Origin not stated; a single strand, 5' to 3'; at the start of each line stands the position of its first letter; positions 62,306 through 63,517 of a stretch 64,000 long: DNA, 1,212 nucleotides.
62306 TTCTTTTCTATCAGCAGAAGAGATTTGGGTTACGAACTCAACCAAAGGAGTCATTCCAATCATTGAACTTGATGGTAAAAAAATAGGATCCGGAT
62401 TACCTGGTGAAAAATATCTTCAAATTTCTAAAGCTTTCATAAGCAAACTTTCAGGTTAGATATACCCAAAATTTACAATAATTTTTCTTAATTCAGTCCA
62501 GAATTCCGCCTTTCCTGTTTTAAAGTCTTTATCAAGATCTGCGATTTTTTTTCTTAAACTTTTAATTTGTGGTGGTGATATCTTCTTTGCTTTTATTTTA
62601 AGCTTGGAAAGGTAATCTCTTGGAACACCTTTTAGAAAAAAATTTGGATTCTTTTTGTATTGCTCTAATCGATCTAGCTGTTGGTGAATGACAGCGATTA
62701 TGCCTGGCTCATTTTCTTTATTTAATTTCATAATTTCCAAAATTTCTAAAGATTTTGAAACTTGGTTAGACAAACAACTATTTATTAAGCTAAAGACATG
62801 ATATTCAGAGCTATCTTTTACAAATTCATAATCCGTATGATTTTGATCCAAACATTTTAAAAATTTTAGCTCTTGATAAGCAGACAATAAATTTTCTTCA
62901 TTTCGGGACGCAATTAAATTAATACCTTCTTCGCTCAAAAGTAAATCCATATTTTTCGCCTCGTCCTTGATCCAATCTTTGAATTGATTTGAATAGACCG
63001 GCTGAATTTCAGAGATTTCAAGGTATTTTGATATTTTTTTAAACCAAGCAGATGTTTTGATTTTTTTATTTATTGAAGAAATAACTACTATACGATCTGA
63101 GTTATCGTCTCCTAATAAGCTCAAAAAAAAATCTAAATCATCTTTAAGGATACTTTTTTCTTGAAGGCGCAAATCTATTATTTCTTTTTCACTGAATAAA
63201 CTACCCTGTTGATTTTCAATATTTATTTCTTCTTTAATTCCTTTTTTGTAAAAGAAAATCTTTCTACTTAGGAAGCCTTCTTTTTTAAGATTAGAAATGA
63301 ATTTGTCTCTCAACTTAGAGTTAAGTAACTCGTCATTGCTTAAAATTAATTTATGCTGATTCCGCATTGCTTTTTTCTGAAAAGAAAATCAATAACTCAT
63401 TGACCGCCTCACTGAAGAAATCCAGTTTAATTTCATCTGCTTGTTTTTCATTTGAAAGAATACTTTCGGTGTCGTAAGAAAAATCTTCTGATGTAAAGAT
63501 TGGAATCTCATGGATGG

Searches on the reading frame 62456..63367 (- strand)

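Call 38: search_protein_families(library=pfam, max_evalue=0.00001, proteins=[window:62456-63367:-])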
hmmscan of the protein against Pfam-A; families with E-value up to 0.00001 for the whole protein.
window:62456-63367:- (303 aa): 1 family
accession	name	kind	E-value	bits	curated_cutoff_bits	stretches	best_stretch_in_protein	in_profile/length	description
PF21694.2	DNA_pol3_delta_C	-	6.7e-08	33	27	0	189-238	2-51/121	DNA polymerase III delta subunit, C-terminal domain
